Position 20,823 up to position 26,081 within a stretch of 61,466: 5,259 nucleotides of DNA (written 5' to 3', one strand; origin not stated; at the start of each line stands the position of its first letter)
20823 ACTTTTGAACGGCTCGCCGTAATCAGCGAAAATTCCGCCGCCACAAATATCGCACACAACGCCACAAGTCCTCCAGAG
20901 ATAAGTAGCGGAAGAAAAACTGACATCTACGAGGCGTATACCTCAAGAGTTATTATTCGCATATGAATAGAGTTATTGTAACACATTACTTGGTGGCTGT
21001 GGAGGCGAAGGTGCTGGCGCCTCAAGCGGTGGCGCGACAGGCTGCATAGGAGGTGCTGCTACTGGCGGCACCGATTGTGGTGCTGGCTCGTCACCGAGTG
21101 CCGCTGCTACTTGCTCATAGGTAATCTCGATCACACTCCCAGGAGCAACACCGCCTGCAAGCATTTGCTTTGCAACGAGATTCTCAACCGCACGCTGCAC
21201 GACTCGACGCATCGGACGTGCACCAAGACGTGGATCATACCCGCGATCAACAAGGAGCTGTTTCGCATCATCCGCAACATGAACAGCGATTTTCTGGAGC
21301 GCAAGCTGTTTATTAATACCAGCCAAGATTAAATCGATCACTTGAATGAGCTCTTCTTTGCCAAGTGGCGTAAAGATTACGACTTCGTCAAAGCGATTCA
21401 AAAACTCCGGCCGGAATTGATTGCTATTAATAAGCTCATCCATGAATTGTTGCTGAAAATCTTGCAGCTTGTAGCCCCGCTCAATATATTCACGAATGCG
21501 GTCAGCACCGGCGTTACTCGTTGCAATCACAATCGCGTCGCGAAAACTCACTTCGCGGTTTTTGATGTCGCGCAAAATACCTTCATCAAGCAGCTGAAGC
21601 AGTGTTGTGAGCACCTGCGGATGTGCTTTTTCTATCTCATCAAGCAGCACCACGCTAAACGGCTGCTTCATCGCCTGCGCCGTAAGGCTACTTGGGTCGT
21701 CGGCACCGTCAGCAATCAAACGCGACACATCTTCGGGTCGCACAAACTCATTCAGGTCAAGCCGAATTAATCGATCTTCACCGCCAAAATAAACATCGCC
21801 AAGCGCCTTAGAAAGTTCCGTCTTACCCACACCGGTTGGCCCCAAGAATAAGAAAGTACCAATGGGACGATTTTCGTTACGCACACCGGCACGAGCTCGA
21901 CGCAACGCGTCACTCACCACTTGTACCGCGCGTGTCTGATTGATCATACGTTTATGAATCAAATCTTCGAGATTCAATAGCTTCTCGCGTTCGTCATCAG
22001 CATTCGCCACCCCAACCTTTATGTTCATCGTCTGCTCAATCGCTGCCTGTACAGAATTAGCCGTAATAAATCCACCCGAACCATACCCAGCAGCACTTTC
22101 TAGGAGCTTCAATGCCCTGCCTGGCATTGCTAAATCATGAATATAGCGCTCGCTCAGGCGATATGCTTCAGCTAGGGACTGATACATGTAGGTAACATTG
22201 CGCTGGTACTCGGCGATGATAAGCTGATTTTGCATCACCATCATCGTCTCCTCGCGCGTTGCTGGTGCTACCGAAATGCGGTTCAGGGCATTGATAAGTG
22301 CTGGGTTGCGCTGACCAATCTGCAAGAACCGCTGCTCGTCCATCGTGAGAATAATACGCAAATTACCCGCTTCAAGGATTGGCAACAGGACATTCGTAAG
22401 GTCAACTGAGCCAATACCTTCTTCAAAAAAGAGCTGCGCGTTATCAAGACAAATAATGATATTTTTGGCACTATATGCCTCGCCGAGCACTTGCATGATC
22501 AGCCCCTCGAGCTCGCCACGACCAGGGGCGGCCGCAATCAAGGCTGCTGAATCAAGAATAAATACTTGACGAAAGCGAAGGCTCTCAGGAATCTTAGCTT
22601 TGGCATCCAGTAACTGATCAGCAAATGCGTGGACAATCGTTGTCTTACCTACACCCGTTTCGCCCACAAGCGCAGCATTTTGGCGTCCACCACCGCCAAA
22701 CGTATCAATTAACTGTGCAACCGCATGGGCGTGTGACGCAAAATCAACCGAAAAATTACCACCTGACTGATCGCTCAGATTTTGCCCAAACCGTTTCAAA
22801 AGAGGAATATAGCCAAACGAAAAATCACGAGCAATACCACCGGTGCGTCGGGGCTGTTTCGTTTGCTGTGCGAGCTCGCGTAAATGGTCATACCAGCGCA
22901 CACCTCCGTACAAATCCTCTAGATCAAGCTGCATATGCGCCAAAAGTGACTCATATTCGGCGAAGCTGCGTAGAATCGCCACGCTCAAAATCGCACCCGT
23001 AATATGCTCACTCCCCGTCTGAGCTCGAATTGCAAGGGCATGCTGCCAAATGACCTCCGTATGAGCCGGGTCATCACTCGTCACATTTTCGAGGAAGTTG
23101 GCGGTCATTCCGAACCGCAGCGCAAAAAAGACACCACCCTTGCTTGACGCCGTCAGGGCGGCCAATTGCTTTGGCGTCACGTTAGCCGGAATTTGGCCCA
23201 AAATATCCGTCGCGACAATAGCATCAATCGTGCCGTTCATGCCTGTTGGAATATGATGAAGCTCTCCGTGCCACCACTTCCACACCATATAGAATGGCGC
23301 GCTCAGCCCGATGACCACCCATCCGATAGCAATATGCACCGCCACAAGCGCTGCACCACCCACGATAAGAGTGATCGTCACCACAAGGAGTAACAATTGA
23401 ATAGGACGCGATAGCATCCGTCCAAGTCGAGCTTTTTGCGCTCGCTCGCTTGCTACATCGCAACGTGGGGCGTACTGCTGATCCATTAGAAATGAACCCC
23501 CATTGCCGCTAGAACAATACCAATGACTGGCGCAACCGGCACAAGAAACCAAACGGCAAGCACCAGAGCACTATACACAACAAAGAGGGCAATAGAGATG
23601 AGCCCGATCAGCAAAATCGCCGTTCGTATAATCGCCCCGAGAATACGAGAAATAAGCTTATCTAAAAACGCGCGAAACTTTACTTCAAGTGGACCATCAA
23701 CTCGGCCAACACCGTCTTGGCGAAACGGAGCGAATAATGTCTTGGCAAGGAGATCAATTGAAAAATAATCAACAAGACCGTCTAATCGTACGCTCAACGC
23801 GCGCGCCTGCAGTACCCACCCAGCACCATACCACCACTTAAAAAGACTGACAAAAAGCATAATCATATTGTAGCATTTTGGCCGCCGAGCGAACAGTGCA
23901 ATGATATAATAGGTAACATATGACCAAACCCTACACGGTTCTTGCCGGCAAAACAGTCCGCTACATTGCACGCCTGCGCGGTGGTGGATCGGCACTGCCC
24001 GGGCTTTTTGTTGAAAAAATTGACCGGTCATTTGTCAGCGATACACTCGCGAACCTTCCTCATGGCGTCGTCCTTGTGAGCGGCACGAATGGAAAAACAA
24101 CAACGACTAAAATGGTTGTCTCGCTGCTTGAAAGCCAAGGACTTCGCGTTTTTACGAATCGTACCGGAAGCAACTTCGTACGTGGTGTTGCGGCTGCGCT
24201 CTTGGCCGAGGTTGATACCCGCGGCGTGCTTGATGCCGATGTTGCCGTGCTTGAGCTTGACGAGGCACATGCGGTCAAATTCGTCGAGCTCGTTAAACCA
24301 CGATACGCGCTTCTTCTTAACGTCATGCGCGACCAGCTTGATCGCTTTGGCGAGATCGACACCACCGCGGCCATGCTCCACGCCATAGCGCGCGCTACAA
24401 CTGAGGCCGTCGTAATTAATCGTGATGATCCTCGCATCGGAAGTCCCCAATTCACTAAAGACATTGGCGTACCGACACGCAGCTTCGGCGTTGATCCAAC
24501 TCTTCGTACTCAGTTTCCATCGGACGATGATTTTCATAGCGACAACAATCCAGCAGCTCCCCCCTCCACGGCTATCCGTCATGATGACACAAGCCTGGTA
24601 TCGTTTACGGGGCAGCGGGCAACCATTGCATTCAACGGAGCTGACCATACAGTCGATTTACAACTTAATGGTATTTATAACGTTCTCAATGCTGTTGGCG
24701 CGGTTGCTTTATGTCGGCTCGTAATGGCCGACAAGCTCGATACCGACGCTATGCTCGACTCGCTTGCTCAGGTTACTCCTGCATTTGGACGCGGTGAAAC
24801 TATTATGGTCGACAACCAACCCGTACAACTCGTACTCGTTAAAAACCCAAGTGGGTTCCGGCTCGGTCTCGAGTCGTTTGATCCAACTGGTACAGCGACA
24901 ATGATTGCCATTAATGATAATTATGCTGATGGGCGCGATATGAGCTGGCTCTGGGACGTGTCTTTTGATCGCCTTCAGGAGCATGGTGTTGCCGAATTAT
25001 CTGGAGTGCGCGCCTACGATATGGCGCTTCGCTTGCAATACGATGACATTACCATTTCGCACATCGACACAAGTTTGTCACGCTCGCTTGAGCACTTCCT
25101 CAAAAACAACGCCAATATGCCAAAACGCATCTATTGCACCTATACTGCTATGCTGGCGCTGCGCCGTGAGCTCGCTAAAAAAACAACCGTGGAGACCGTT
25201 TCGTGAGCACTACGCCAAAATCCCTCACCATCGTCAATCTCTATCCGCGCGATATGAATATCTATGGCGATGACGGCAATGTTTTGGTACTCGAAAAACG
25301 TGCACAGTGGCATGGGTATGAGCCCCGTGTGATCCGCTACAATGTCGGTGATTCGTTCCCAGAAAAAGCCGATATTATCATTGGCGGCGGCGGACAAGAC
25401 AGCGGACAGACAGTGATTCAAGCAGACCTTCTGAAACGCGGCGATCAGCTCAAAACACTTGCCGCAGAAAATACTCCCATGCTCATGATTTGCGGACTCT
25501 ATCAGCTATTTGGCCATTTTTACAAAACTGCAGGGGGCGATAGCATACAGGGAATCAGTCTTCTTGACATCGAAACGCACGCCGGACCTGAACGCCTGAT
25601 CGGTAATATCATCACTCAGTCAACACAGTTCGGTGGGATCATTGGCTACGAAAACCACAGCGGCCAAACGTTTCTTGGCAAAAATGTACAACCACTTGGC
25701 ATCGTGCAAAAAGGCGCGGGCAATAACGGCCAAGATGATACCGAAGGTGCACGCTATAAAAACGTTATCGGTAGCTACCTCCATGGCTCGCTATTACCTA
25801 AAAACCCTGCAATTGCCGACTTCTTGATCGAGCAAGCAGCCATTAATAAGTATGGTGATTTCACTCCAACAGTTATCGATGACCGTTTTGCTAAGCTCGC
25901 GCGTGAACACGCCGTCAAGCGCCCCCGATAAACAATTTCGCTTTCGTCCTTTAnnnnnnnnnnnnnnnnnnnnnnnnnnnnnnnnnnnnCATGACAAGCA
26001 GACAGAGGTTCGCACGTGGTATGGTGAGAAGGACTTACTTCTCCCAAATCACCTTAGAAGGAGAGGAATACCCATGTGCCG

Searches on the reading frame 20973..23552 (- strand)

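Call 14: search_protein_families(library=pfam, proteins=[window:20973-23552:-], max_evalue=0.001)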
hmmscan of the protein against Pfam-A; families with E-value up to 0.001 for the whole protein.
window:20973-23552:- (859 aa): 20 families
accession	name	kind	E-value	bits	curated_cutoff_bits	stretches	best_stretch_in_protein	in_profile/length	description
PF07724.20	AAA_2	-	5.8e-43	147.2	27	1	562-724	1-166/166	AAA domain (Cdc48 subfamily)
PF10431.15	ClpB_D2-small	-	1.1e-21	77.1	21.9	1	730-810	1-81/81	C-terminal, D2-small domain, of ClpB protein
PF00004.35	AAA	-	2.7e-15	57.4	21.2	2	568-694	2-121/131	ATPase family associated with various cellular activities (AAA)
PF07728.20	AAA_5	-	8.7e-14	52.1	22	1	567-682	2-124/139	AAA domain (dynein-related subfamily)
PF13401.12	AAA_22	-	2e-10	41.5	27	1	289-405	4-123/130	AAA domain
PF13191.12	AAA_16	-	9.1e-07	30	32.6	1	278-330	12-63/167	AAA ATPase domain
PF13173.12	AAA_14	-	1.5e-05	25.5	27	0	293-375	5-74/129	AAA domain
PF05729.18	NACHT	-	5.7e-05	23.5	26.7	0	294-338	4-45/167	NACHT domain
PF20030.5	bpMoxR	-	0.00012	21.7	27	0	568-680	35-145/205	MoxR domain in the MoxR-vWA-beta-propeller ternary systems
PF13479.12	AAA_24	-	0.00015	22.1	27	0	568-648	6-81/195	AAA domain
PF00158.32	Sigma54_activat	-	0.00018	21.7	20.2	0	566-681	24-143/168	Sigma-54 interaction domain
PF01695.23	IstB_IS21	-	0.00021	21.3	24.1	0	290-315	92-117/238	IstB-like ATP binding protein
PF00005.33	ABC_tran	-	0.00025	22.1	25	0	291-319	12-40/137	ABC transporter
PF03193.22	RsgA_GTPase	-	0.00026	21.3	30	0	291-323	107-139/174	RsgA GTPase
PF04851.21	ResIII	-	0.0003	21.2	22.5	0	276-340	10-67/164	Type III restriction enzyme, res subunit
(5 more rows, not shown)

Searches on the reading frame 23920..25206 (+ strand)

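Call 87: search_protein_families(library=pfam, proteins=[window:23920-25206:+], max_evalue=0.0001)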
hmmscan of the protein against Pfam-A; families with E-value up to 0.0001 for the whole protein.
window:23920-25206:+ (428 aa): 2 families
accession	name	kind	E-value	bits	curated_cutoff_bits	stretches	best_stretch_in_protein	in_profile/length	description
PF08353.15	MurT_C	-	1e-24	87.1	25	1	306-411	1-110/110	MurT ligase C-terminal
PF08245.18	Mur_ligase_M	-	1.7e-18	67.8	24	1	53-264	1-199/200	Mur ligase middle domain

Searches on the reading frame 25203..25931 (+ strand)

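Call 87: search_protein_families(library=pfam, proteins=[window:25203-25931:+], max_evalue=0.0001)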
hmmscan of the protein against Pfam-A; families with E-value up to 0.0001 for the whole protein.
window:25203-25931:+ (242 aa): 1 family
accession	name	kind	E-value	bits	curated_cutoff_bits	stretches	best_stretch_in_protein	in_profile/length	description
PF07685.20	GATase_3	-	1.5e-36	126.3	27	1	10-201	2-195/196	CobB/CobQ-like glutamine amidotransferase domain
